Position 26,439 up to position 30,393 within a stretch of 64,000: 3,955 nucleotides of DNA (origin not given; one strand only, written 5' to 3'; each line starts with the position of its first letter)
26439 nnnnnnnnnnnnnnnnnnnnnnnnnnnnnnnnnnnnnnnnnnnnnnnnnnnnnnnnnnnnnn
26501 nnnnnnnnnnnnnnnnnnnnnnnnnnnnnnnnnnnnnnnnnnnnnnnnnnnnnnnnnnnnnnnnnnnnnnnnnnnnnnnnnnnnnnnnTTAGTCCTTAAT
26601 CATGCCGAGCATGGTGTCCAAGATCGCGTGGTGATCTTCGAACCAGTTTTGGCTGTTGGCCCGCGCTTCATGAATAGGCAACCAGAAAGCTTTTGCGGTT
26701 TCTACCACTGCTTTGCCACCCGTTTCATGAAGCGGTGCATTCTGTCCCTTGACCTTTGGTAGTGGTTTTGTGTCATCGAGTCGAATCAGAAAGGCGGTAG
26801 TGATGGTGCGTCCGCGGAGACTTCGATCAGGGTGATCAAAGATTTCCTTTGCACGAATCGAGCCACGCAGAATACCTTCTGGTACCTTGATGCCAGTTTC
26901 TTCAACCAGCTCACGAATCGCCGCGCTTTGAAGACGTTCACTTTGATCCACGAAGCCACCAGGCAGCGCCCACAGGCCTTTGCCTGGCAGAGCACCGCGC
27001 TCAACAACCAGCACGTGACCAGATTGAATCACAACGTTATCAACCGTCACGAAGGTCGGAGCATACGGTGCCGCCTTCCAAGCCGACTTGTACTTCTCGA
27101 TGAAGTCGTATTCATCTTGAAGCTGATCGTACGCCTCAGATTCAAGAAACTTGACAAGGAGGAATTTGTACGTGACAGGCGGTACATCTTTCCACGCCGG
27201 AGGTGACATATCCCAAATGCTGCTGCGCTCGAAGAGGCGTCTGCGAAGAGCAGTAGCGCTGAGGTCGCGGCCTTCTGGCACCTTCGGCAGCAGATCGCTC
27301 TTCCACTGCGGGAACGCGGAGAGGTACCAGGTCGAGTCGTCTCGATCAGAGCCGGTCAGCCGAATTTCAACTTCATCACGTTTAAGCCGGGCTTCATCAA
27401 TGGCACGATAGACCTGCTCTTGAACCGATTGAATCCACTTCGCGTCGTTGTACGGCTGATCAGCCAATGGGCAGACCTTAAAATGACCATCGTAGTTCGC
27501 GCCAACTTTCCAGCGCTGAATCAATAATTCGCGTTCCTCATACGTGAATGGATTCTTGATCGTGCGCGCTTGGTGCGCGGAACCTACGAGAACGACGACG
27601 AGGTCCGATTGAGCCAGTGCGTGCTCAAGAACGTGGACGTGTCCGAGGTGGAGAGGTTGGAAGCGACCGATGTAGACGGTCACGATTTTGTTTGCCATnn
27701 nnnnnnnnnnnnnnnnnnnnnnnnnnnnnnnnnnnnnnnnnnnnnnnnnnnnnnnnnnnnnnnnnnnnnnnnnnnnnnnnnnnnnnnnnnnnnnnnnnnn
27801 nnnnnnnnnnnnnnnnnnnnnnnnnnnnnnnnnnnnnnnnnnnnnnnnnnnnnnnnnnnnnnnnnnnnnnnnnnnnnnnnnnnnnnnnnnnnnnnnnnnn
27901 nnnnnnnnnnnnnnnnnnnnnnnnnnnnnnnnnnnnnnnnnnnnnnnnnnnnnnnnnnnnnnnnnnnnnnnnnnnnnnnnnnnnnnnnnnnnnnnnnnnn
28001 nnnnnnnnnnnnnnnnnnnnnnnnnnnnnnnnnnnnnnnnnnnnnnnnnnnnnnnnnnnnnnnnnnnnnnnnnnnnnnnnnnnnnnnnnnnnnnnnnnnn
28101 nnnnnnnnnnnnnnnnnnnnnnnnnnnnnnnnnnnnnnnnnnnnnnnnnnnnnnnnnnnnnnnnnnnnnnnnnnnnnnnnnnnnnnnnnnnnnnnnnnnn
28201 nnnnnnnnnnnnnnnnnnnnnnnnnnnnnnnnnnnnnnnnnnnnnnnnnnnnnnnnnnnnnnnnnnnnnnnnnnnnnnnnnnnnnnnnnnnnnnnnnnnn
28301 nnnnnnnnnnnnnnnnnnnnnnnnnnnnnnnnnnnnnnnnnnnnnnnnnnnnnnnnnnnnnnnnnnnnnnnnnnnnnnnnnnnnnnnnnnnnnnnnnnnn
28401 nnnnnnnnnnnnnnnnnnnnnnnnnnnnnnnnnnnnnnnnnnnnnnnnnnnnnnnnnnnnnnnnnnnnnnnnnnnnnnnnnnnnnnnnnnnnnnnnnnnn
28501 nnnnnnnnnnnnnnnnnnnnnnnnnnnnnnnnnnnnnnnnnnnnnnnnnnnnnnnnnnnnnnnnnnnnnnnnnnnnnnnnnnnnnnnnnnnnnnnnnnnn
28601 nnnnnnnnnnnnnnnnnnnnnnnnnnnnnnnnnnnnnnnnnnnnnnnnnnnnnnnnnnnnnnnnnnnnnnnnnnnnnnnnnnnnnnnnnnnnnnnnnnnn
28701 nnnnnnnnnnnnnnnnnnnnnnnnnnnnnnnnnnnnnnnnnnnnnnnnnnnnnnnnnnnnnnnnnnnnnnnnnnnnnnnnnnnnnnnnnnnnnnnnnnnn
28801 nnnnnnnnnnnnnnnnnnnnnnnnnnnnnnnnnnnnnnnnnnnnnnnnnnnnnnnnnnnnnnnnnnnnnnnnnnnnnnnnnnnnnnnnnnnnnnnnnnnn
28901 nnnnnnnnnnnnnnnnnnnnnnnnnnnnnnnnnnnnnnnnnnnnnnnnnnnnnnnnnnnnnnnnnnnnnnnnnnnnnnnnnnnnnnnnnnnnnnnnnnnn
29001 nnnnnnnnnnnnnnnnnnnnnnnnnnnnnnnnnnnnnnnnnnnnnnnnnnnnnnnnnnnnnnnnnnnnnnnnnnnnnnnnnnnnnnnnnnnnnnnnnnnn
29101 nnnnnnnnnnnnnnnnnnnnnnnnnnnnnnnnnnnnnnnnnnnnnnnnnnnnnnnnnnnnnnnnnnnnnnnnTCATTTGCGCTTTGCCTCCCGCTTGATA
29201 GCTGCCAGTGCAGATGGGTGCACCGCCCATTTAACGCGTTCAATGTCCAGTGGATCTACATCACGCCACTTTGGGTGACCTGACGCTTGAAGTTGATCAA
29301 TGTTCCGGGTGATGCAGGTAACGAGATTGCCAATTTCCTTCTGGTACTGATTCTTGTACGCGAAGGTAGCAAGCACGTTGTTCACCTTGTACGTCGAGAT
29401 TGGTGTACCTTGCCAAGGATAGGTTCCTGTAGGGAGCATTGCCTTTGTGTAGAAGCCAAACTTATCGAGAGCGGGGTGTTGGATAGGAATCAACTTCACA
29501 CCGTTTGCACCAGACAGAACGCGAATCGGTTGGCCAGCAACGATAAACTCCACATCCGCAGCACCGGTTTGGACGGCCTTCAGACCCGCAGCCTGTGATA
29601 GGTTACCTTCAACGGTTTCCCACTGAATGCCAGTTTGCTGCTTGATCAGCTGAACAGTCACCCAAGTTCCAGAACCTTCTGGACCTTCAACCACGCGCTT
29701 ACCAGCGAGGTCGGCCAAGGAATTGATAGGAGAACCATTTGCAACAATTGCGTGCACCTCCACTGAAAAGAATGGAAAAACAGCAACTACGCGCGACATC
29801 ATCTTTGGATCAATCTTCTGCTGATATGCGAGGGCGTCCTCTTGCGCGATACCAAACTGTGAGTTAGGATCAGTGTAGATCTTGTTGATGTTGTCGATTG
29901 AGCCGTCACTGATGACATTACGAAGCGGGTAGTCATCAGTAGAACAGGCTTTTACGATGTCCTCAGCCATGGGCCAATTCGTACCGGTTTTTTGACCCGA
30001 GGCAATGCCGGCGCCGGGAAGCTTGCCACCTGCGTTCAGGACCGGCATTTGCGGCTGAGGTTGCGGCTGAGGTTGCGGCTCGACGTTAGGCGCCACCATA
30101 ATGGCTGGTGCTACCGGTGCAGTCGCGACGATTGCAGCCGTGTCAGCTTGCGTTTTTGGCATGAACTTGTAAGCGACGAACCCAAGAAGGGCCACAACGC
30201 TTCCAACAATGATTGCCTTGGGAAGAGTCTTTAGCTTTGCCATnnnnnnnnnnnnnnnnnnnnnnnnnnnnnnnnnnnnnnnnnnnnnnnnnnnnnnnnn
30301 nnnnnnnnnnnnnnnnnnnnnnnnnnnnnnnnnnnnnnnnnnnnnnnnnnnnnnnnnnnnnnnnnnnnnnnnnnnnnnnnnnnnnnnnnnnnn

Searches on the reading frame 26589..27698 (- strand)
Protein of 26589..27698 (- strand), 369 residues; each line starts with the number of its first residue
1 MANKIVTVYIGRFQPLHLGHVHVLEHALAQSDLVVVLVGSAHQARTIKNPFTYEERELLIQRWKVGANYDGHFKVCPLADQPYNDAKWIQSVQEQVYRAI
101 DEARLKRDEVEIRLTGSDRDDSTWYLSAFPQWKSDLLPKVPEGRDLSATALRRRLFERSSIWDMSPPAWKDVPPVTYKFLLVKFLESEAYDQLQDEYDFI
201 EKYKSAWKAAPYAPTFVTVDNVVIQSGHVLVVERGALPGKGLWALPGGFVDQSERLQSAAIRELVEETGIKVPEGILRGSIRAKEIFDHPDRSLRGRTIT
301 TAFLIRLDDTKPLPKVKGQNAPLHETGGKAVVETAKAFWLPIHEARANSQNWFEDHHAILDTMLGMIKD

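Call 16: search_protein_families(library=phrogs, proteins=[window:26589-27698:-], max_evalue=0.00001)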
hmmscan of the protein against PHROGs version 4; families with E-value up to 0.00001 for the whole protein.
window:26589-27698:- (369 aa): 5 families
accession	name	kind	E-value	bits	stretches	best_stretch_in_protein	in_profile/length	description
phrog_395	-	other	2.8e-70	239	1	3-365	10-372/373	cytidyltransferase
phrog_1198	-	other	1.7e-21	78.1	1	188-347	10-152/253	MutT/NUDIX hydrolase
phrog_3462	-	moron, auxiliary metabolic gene and host takeover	9.3e-08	32.6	1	6-157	4-152/346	nicotinamide-nucleotide adenylyltransferase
phrog_3041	-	other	7.4e-06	25.6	1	3-63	49-112/678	cytidyltransferase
phrog_25541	-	unknown function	9.3e-06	26.3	0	211-290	69-144/210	-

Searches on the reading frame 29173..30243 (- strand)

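Call 16: search_protein_families(library=phrogs, proteins=[window:29173-30243:-], max_evalue=0.00001)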
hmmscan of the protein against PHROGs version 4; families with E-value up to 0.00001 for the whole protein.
window:29173-30243:- (356 aa): 1 family
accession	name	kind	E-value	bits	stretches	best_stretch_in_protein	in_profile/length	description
phrog_6856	-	unknown function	6.2e-14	52.9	1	80-239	27-190/288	-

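Call 53: search_protein_families(library=pfam, proteins=[window:29173-30243:-], max_evalue=0.001)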
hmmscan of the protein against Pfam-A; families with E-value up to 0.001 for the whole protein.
window:29173-30243:- (356 aa): 3 families
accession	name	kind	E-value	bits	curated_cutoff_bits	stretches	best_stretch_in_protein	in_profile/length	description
PF16868.10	NMT1_3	-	1.2e-18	68.1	27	1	80-328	1-263/289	NMT1-like family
PF12727.12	PBP_like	-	8e-05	22.3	27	1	148-235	55-151/193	PBP superfamily domain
PF12974.12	Phosphonate-bd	-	0.00016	21.6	27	1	162-233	86-161/242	ABC transporter, phosphonate, periplasmic substrate-binding protein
